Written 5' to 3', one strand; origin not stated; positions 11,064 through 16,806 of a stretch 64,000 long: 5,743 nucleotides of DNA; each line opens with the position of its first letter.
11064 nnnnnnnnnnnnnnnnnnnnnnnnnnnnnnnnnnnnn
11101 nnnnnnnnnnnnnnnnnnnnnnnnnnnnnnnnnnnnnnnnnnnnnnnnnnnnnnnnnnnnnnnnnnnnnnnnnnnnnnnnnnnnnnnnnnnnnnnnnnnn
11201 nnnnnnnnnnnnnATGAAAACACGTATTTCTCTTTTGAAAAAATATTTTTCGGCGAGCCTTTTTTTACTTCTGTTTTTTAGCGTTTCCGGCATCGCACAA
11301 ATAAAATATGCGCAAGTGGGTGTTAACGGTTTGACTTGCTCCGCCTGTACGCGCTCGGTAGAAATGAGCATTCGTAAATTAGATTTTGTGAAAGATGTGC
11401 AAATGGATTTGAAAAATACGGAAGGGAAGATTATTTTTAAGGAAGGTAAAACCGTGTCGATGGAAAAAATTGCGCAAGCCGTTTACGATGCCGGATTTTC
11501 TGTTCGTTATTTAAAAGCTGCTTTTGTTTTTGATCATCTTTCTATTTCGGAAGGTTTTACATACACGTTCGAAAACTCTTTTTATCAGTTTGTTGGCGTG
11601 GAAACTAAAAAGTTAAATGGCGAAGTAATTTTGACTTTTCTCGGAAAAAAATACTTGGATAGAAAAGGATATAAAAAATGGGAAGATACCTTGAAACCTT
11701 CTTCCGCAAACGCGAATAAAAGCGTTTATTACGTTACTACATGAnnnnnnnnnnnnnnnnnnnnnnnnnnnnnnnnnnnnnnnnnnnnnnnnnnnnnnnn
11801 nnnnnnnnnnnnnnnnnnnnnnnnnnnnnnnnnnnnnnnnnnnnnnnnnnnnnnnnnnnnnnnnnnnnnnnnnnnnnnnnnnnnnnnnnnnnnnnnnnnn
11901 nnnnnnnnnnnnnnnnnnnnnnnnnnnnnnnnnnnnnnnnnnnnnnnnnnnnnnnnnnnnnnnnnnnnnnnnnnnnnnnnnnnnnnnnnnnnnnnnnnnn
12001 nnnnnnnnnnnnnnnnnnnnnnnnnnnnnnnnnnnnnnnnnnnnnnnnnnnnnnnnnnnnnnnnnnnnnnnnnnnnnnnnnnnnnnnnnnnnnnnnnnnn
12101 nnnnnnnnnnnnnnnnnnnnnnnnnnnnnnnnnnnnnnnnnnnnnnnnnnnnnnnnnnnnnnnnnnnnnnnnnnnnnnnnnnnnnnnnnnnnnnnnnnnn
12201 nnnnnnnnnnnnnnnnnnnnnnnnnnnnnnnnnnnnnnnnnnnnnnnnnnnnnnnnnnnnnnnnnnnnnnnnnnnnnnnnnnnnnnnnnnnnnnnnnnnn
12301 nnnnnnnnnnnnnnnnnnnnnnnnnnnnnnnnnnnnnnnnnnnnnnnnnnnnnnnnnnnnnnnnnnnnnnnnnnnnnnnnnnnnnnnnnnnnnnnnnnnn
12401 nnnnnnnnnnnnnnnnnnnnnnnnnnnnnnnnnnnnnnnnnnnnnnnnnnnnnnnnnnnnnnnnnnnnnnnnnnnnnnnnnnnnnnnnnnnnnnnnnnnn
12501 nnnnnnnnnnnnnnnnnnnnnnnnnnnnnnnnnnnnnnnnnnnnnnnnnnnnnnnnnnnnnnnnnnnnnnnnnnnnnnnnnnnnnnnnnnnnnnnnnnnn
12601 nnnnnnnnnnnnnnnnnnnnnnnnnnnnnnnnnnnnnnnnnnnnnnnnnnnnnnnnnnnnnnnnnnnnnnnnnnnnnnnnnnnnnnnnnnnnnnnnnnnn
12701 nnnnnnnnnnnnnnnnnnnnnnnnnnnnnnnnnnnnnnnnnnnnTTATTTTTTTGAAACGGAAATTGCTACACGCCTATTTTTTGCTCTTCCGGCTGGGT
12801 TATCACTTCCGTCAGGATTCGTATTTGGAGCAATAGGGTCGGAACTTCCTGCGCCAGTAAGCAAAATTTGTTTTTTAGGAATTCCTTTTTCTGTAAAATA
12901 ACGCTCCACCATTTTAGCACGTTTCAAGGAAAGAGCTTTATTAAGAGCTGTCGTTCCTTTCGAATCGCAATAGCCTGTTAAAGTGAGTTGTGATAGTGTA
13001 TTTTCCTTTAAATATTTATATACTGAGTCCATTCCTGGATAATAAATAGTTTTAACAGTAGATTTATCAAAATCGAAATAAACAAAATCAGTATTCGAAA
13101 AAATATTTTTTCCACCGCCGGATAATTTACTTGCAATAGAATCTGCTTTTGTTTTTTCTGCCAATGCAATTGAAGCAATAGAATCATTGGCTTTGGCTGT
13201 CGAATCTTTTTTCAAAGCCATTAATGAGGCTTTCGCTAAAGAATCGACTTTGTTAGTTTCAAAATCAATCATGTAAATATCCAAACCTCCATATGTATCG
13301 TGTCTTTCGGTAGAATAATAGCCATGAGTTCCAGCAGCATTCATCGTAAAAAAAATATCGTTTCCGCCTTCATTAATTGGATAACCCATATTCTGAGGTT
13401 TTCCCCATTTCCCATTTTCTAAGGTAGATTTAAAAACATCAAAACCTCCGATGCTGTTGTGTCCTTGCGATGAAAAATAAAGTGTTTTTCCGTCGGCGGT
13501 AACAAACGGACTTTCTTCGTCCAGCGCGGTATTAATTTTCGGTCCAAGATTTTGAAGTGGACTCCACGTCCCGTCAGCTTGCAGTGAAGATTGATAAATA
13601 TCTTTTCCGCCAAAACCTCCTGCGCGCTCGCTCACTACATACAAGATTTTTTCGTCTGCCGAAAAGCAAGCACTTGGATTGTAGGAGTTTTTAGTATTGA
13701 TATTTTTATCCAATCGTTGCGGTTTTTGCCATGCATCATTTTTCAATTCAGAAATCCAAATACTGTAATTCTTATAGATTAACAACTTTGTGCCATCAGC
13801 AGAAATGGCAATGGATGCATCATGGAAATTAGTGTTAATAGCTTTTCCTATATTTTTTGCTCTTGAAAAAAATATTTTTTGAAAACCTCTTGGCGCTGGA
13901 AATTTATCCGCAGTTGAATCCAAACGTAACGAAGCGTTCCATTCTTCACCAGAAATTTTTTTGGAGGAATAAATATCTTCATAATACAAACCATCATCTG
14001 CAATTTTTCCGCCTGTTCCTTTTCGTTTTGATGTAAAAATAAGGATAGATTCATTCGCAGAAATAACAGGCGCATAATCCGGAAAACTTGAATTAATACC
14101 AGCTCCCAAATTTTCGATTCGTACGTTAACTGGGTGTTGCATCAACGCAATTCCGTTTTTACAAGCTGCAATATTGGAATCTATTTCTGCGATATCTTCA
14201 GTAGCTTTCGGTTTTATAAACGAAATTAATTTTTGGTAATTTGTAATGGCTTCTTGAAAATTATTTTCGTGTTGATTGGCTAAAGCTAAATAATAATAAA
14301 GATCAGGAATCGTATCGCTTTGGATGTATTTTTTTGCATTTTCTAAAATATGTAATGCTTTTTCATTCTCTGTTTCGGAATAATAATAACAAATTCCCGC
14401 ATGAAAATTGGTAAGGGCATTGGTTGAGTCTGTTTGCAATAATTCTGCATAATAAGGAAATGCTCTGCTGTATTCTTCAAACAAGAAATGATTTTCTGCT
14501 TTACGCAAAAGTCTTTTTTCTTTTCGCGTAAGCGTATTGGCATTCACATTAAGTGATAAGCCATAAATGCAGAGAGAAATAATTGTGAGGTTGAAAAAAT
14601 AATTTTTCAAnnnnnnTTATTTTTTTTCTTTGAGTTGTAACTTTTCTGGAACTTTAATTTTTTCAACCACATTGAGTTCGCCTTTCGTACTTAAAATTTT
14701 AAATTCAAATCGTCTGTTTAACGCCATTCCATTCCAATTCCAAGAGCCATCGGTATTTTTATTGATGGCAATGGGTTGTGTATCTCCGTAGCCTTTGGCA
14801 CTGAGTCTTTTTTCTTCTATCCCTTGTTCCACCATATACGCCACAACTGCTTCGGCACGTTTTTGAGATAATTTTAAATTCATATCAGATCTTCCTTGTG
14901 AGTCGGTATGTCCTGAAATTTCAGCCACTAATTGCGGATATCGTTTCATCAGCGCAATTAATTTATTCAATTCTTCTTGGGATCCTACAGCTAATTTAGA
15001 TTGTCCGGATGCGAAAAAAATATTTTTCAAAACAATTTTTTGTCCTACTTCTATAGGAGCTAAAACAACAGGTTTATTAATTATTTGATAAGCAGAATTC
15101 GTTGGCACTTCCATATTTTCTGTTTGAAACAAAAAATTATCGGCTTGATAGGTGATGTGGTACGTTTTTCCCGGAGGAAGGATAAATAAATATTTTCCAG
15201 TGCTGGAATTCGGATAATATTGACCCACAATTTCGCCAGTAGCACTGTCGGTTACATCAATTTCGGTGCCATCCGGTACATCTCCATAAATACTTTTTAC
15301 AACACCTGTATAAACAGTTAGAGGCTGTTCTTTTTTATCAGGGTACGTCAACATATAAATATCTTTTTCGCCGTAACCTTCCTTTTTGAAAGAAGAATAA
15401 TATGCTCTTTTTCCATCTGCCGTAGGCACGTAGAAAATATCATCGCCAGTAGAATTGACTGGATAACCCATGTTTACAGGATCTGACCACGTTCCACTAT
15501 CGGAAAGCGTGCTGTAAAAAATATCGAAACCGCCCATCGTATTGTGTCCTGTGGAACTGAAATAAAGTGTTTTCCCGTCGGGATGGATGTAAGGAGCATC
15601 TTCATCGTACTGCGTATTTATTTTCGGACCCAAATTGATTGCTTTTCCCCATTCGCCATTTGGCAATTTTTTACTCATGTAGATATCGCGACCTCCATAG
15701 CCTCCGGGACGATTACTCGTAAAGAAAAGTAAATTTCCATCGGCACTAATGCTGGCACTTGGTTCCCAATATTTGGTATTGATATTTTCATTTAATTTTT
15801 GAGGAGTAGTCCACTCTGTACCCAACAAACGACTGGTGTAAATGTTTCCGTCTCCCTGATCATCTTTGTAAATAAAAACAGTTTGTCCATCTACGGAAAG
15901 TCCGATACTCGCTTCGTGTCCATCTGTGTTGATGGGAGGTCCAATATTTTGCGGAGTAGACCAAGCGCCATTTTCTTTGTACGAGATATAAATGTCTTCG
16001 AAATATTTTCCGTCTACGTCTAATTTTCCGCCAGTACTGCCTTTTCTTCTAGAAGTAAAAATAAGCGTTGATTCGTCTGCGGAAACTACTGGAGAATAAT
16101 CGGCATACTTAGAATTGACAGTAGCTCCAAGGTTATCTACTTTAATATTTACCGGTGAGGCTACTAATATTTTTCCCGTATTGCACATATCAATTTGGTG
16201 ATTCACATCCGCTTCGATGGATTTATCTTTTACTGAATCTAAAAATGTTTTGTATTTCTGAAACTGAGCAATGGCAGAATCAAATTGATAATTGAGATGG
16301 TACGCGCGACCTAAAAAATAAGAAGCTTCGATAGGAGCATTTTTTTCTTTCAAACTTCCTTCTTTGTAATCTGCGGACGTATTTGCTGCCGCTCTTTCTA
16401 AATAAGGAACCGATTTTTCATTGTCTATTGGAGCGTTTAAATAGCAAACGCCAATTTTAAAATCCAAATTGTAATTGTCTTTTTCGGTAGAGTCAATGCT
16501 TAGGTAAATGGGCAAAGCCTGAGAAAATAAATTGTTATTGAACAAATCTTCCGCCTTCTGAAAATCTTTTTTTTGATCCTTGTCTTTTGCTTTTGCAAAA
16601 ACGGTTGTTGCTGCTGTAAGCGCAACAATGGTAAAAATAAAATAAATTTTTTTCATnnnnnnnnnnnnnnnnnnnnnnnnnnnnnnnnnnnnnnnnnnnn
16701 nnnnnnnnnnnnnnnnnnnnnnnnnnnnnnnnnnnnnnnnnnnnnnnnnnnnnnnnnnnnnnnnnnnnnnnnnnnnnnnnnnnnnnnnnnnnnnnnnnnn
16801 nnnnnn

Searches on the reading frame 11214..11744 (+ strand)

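Call 11: search_protein_families(library=pfam, proteins=[window:11214-11744:+], max_evalue=0.001)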
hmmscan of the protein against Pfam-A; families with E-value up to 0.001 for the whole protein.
window:11214-11744:+ (176 aa): 1 family
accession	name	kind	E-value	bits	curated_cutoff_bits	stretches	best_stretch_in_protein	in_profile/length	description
PF00403.32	HMA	-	4.6e-09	37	24.8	1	37-95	4-61/62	Heavy-metal-associated domain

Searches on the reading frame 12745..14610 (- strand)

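Call 11: search_protein_families(library=pfam, proteins=[window:12745-14610:-], max_evalue=0.001)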
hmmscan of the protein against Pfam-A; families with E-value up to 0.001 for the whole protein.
window:12745-14610:- (621 aa): 2 families
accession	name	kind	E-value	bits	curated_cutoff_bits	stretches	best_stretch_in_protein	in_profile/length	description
PF07676.18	PD40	-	2.3e-20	72.5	20.9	1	355-393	1-37/38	WD40-like Beta Propeller Repeat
PF00691.25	OmpA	-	2.4e-19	69.9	27.2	1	511-601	1-93/98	OmpA family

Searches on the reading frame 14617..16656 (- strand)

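Call 11: search_protein_families(library=pfam, proteins=[window:14617-16656:-], max_evalue=0.001)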
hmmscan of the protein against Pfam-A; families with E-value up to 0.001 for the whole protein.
window:14617-16656:- (679 aa): 3 families
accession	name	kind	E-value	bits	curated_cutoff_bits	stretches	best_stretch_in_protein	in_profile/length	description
PF07676.18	PD40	-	1.7e-28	98.3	20.9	2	342-380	1-37/38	WD40-like Beta Propeller Repeat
PF00691.25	OmpA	-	1.8e-19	70.4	27.2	1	547-636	1-92/98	OmpA family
PF05359.17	DUF748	-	0.001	17.7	50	0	542-587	877-922/1037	Domain of Unknown Function (DUF748)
